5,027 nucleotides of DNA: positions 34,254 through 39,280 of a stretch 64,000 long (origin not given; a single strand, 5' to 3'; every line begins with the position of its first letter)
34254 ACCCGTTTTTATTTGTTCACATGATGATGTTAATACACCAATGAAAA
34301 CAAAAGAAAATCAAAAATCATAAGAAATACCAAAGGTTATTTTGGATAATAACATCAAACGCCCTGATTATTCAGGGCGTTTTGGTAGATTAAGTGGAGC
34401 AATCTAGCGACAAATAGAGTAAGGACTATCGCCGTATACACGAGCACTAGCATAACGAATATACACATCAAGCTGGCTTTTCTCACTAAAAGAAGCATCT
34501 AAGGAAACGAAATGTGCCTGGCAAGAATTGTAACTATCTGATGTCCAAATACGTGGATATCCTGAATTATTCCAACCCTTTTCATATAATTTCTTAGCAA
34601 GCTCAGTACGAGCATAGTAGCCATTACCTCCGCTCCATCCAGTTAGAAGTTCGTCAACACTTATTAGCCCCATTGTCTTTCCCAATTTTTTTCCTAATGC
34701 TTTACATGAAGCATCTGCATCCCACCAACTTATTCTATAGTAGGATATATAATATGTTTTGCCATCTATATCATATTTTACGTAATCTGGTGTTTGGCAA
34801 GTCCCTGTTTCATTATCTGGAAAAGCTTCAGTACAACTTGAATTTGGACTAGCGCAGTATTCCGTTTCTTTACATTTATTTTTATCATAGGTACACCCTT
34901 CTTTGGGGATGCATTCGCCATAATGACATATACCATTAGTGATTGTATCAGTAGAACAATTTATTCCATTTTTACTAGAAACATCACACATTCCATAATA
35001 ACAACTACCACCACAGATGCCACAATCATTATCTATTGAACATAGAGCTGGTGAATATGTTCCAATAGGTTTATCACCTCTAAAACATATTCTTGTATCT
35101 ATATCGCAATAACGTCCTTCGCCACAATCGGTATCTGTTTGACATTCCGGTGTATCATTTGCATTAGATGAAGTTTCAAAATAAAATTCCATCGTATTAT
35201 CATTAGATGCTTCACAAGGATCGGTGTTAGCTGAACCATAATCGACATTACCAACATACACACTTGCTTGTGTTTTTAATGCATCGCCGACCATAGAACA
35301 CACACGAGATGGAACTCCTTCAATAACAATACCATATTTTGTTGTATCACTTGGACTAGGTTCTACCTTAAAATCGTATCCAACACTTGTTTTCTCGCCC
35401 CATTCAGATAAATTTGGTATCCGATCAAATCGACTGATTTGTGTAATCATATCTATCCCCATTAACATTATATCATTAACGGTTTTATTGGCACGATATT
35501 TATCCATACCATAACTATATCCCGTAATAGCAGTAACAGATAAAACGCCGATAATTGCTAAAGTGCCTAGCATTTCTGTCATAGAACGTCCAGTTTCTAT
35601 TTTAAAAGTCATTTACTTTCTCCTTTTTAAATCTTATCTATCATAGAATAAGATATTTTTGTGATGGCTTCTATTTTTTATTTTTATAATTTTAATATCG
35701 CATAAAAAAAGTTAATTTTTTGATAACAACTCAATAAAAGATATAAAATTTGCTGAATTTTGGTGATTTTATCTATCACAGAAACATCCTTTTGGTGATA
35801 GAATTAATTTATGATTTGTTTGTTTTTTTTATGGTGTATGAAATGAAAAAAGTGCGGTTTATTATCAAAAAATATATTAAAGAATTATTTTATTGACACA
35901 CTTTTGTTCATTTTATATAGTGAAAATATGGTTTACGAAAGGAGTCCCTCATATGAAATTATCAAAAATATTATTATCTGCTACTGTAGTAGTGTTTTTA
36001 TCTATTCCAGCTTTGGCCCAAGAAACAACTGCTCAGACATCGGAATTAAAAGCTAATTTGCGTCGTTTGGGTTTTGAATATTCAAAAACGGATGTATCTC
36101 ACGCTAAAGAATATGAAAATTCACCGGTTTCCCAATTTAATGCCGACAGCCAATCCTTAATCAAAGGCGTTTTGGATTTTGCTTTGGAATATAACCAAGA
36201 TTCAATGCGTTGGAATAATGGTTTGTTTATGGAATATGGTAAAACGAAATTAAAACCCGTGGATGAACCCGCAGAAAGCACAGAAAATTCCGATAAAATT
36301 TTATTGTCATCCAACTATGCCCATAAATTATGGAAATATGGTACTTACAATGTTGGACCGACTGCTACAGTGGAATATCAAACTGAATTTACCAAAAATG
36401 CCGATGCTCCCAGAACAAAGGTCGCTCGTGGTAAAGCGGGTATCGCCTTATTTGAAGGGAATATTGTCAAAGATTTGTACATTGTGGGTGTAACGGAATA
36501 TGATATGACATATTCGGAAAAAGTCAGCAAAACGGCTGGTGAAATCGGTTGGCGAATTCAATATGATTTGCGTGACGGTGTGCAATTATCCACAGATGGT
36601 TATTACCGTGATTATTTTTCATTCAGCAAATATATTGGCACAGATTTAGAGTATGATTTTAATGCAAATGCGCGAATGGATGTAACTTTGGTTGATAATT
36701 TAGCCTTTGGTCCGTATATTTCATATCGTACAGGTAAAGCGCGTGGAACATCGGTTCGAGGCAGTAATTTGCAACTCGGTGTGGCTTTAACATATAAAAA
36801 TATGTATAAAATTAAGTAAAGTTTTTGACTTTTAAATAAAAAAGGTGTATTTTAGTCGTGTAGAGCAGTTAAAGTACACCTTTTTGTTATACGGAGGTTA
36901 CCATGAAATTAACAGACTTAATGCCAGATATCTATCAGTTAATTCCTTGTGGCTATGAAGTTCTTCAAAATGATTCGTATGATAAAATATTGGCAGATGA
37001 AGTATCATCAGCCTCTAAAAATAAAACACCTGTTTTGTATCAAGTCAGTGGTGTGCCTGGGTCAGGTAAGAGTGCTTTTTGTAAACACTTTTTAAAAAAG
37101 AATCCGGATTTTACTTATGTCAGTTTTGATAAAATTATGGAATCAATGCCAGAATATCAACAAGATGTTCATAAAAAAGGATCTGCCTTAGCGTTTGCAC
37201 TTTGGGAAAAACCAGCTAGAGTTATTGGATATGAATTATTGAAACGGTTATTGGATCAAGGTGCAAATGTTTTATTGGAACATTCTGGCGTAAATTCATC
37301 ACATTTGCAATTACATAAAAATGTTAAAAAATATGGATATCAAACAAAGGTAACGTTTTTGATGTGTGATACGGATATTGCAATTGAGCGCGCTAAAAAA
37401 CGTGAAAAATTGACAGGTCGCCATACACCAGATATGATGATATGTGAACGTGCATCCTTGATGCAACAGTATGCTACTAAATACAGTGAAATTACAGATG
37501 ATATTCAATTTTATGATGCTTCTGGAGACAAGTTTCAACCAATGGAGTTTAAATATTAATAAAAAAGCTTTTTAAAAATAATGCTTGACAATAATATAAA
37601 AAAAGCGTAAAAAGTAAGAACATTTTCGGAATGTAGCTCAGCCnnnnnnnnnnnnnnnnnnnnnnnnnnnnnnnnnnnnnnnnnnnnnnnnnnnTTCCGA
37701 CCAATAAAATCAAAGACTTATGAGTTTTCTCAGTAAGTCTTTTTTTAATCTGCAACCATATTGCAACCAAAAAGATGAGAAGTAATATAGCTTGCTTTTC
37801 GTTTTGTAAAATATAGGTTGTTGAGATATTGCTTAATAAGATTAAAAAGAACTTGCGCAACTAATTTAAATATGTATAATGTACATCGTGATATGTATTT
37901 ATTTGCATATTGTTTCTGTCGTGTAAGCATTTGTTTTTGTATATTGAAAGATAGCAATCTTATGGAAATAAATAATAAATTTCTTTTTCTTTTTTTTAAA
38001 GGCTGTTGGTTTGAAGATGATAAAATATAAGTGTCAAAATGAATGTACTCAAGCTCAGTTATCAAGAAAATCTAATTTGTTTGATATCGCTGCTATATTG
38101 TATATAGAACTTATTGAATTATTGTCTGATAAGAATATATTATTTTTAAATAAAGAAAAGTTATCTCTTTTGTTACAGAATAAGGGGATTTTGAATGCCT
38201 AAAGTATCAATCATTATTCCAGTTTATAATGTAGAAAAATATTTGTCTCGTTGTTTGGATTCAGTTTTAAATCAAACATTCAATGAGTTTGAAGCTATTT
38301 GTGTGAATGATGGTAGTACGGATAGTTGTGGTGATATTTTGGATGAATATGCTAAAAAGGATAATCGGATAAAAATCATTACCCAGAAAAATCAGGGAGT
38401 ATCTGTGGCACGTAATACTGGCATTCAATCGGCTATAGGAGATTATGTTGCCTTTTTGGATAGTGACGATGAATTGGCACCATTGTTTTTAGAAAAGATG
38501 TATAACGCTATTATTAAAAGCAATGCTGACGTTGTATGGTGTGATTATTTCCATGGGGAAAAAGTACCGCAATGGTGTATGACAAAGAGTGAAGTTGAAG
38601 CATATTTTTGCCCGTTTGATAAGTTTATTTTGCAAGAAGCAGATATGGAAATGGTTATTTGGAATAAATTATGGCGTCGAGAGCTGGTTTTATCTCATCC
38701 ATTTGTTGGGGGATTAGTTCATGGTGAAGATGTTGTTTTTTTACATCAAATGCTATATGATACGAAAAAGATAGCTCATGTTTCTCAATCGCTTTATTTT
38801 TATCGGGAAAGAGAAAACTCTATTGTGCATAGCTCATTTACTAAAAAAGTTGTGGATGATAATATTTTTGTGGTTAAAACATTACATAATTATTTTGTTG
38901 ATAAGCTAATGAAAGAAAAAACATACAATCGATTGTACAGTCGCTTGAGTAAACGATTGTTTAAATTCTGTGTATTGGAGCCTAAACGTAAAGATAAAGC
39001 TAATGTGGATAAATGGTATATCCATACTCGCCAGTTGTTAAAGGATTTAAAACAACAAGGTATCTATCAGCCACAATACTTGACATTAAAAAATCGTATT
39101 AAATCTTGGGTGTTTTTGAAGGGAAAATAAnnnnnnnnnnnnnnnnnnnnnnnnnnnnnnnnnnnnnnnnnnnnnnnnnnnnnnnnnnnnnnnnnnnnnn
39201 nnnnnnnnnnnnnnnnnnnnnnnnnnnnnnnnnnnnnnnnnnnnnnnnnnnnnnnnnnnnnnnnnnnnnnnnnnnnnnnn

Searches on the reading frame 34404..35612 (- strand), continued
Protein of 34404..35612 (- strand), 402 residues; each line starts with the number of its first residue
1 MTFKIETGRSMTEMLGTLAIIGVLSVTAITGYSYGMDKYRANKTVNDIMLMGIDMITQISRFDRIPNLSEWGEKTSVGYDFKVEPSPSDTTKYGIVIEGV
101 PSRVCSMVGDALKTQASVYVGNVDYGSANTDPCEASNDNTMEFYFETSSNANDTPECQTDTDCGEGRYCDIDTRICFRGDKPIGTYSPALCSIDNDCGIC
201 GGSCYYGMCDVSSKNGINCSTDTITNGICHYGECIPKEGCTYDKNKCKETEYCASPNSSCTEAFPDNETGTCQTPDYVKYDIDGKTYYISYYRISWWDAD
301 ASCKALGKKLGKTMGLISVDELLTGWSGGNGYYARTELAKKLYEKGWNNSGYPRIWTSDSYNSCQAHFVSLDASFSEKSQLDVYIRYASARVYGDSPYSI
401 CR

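Call 42: find_encoding_contigs(protein=P0181, flank=10000, max_places=3)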
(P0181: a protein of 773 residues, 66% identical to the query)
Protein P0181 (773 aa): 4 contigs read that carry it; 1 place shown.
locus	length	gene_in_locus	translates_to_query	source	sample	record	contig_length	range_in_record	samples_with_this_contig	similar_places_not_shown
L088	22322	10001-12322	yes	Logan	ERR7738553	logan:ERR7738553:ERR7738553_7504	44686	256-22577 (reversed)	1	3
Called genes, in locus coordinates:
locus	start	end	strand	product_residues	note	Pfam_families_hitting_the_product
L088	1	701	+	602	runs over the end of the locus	PF17297:PEPCK_N, PF00821:PEPCK_GTP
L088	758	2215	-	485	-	PF13520:AA_permease_2, PF00324:AA_permease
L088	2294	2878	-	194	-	PF01862:PvlArgDC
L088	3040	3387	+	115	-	-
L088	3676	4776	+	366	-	-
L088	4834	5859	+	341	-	PF10671:TcpQ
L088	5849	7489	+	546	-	PF00263:Secretin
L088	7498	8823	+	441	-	PF06864:PAP_PilO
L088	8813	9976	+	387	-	-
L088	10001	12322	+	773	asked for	PF00437:T2SSE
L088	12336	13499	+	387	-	PF00482:T2SSF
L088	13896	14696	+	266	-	PF18760:ART-PolyVal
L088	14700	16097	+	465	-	-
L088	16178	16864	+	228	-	PF01555:N6_N4_Mtase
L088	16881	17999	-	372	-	PF01546:Peptidase_M20, PF07687:M20_dimer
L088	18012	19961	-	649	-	PF13306:LRR_5 (faint)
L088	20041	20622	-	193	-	PF00265:TK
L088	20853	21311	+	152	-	PF09476:Pilus_CpaD (weak), PF00691:OmpA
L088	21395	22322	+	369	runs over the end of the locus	-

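Call 69: search_solved_structures(query=A2, max_evalue=1)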
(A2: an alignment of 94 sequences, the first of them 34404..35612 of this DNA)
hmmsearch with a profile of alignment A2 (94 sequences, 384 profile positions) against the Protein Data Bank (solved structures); distinct sequences matched with E-value up to 1: 28.
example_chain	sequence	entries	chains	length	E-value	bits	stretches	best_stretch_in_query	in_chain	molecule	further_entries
9mve_K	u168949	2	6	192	0.005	19.3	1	263-315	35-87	DC-SIGN CRD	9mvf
1sl5_A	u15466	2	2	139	0.0078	18.6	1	269-315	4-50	mDC-SIGN1B type I isoform | CD209 antigen, DCSIGN-CRD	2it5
2b6b_D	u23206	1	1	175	0.0098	18.3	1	269-314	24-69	CD209 antigen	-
1sl4_A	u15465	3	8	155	0.01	18.3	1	269-315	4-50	mDC-SIGN1B type I isoform | CD209 antigen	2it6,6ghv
7nl7_A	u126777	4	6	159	0.013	17.9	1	269-315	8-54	DC-SIGN, CRD domain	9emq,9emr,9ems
7nl6_A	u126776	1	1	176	0.013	17.9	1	269-315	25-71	DC-SIGN, CRD domain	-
1k9i_A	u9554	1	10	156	0.014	17.8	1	269-315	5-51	mDC-SIGN1B type I isoform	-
2xr6_A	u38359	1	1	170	0.015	17.7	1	279-315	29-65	CD209 ANTIGEN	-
2xr5_A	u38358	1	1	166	0.027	16.8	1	279-315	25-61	CD209 ANTIGEN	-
1k9j_A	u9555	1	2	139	0.073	15.4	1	279-315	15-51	mDC-SIGN2 TYPE I ISOFORM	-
1xph_A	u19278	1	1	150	0.074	15.4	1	279-315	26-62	CD209 antigen-like protein 1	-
4c9f_A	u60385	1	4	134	0.08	15.3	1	281-348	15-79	CD209 ANTIGEN-LIKE PROTEIN B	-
3zhg_D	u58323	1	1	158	0.09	15.1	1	279-348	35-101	CD209 ANTIGEN-LIKE PROTEIN B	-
8rcy_A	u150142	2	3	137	0.095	15.1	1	279-315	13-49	C-type lectin domain family 4 member M | Isoform 1 of C-type lectin domain family 4 member M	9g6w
3zhg_A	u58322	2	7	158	0.097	15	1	279-348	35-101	CD209 ANTIGEN-LIKE PROTEIN B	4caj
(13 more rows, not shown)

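Call 76: search_protein_families(library=ncbifam, proteins=[L018:428-1579:+, L018:1645-2538:+, L018:2522-4171:+, L018:4188-5507:+, L018:5455-6468:+, L018:6480-8534:+, L018:8549-9685:+], max_evalue=0.01)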
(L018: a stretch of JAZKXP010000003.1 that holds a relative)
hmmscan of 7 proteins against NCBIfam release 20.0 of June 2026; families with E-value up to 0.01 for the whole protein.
L018:428-1579:+ (383 aa): 0 families

L018:1645-2538:+ (297 aa): 0 families

L018:2522-4171:+ (549 aa): 4 families
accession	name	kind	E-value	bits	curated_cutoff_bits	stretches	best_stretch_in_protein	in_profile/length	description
TIGR02520.1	pilus_B_mal_scr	equivalog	1.2e-81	274.8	287.65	1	126-533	113-511/513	PilN family type IVB pilus formation outer membrane protein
TIGR02519.1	pilus_MshL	equivalog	7.4e-31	107.2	250.2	1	234-536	2-290/290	pilus (MSHA type) biogenesis protein MshL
TIGR02517.1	type_II_gspD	equivalog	2.5e-06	26.2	351.35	1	195-539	270-593/600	type II secretion system secretin GspD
NF042912.1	Amuc_1098_fam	equivalog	0.00012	20.2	750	1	227-333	421-520/805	Amuc_1098 family type IV pilus outer membrane protein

L018:4188-5507:+ (439 aa): 0 families

L018:5455-6468:+ (337 aa): 2 families
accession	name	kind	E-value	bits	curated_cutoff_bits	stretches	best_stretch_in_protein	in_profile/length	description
TIGR03021.1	pilP_fam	equivalog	6.9e-06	27.1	34.65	1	207-305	29-115/119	type IV pilus biogenesis protein PilP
NF047414.1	BRANT_His_rich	hypoth_equivalog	0.0041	18.1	44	1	23-61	5-44/62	His-rich protein BRANT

L018:6480-8534:+ (684 aa): 17 families
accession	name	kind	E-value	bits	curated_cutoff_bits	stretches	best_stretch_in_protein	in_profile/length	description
TIGR02533.1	type_II_gspE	equivalog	1.1e-69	235.4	630.25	1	250-678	90-486/486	type II secretion system ATPase GspE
TIGR02538.1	type_IV_pilB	equivalog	2.9e-59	201.1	675.65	1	248-678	160-562/564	type IV-A pilus assembly ATPase PilB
NF007755.0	PRK10436.1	equivalog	3.1e-52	177.8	617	1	261-681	77-462/465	type II secretion system protein GspE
NF053534.1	T4PilAsmATPsTfpB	equivalog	3.6e-52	177.5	850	1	365-676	286-580/584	type IV pilus assembly ATPase TfpB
NF041000.1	ATPase_ComGA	equivalog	2.4e-39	134.9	300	1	276-565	3-265/267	competence type IV pilus ATPase ComGA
TIGR01420.1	pilT_fam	subfamily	3.3e-30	105.5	319.1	1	409-578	112-281/343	PilT/PilU family type 4a pilus ATPase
TIGR02525.1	plasmid_TraJ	equivalog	1.6e-16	60.2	368.3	1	418-544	148-273/372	plasmid transfer ATPase TraJ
NF058587.1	archaellum_moto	equivalog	1.3e-14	53.9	550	1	422-541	278-394/527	archaellum flagellar ATPase motor FlaI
TIGR02788.1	VirB11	equivalog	6.9e-13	48.3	249.95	1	408-545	133-267/308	P-type DNA transfer ATPase VirB11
TIGR02524.1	dot_icm_DotB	equivalog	5.5e-12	45.6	463.3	1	419-540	134-256/358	Dot/Icm type IV secretion system ATPase DotB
TIGR02782.1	TrbB_P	equivalog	6.8e-11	42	304.55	1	422-543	139-255/303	P-type conjugative transfer ATPase TrbB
TIGR03819.1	heli_sec_ATPase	hypoth_equivalog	7e-10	38.6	373.15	1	351-544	122-301/340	TadA family conjugal transfer-associated ATPase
NF010469.0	PRK13894.1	subfamily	3.7e-09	36.4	508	1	422-543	152-267/320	conjugal transfer ATPase TrbB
NF053672.1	bindosome_BasE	exception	9.8e-09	34.5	1000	1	423-551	274-399/512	bindosome assembly system ATPase subunit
NF010407.0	PRK13833.1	subfamily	1.5e-08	34.4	499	1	422-546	147-265/323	conjugal transfer protein TrbB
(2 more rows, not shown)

L018:8549-9685:+ (378 aa): 5 families
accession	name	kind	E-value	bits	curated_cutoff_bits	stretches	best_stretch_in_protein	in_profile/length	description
NF041012.2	T4P_ComGB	equivalog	9.9e-13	48.1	240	1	42-356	5-316/332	competence type IV pilus assembly protein ComGB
NF007861.0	PRK10573.1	equivalog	2.3e-10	40.1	401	1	29-362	50-386/401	protein transport protein HofC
TIGR02120.1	GspF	equivalog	1.9e-08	34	424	1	21-362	46-389/401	type II secretion system inner membrane protein GspF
NF052607.1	T4PiliAsmPilCThrm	equivalog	8.6e-07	28.4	700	1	115-365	140-395/406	type IV pilus assembly protein PilC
NF047826.1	T3SSXpsF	equivalog_domain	3.1e-05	23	650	1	40-363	68-393/405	type II secretion system protein XpsF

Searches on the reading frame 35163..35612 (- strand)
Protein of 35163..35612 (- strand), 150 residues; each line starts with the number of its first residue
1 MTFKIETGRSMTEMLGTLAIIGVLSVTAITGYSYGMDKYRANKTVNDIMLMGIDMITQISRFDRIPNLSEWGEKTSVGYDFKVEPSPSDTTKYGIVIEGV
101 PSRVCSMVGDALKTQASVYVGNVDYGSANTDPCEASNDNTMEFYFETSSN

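Call 65: search_protein_representatives(protein=window:35163-35612:-)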
Query: 150 residues. Proteins with E-value up to 0.001 (for the whole library): 4151; up to 1e-10: 518; up to 1e-30: 16. The best 150 are listed.
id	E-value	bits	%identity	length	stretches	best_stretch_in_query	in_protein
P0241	4.3e-53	195.4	63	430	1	4-148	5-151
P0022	6.3e-50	185.1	64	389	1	5-147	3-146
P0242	1.2e-49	184.2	62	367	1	6-148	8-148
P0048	1.7e-44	167.5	59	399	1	1-150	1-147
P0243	1.5e-43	164.5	59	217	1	1-147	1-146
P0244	7.1e-43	162.3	66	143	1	4-122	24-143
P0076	8.1e-43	162.1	56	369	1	4-147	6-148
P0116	1.3e-38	148.5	55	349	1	6-149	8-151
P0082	9.9e-38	145.6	53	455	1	6-147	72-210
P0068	6.2e-37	143.0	51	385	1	3-146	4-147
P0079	6.6e-35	136.5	50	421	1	6-147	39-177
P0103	4.8e-33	130.4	50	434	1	5-146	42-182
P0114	1.1e-31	126.0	52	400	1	5-147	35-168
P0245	3.7e-31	124.3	48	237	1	6-150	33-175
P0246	4.2e-31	124.1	51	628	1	4-147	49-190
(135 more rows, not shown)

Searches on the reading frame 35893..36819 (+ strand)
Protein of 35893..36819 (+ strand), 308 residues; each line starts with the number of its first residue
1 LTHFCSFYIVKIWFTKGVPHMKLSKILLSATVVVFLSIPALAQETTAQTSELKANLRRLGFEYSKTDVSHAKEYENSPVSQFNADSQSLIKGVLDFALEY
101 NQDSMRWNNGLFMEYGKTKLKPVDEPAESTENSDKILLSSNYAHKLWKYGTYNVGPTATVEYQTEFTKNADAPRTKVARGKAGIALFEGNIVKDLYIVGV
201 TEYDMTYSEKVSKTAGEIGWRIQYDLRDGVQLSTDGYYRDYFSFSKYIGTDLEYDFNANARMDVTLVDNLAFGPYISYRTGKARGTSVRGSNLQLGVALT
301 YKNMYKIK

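Call 12: search_protein_families(library=pfam, proteins=[window:35893-36819:+], max_evalue=0.001)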
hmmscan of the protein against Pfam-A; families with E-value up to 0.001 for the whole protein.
window:35893-36819:+ (308 aa): 1 family
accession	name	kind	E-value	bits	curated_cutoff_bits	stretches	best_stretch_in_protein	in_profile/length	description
PF11276.14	DUF3078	-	7.6e-08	33.1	25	1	89-169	18-91/92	Protein of unknown function (DUF3078)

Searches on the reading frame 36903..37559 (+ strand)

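Call 15: search_protein_families(library=pfam, proteins=[window:36903-37559:+], max_evalue=0.001)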
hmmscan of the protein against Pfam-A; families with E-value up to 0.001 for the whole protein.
window:36903-37559:+ (218 aa): 4 families
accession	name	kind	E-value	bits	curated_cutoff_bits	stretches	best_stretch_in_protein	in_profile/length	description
PF06414.18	Zeta_toxin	-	7.7e-17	61.8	22.3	1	37-195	10-174/199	Zeta toxin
PF13671.12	AAA_33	-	1.3e-08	35.7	27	1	48-172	4-123/143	AAA domain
PF13238.12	AAA_18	-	2.7e-05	25.1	29.4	1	48-169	3-113/128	AAA domain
PF13207.12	AAA_17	-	0.00021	22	27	1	50-169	2-124/136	AAA domain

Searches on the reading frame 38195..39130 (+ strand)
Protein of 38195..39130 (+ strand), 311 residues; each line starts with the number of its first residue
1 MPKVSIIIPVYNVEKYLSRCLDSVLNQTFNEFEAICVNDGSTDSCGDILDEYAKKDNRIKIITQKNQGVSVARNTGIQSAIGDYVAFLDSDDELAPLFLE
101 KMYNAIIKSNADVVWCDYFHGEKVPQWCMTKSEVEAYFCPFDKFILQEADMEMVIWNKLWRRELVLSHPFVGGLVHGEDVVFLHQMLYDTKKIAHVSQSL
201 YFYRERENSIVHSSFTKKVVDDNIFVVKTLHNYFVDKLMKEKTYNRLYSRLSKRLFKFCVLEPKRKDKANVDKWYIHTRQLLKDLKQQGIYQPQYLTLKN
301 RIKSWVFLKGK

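Call 12: search_protein_families(library=pfam, proteins=[window:38195-39130:+], max_evalue=0.001)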
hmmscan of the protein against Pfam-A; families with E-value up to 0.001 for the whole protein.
window:38195-39130:+ (311 aa): 3 families
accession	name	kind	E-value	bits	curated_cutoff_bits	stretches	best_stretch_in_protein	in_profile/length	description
PF00535.33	Glycos_transf_2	-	6.9e-42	143.7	23.3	1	5-162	1-161/168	Glycosyl transferase family 2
PF13641.12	Glyco_tranf_2_3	-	2.2e-11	44.7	27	1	2-114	1-119/230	Glycosyltransferase like family 2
PF10111.15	Glyco_tranf_2_2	-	3e-11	43.8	27.3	1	5-106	1-106/276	Glycosyltransferase like family 2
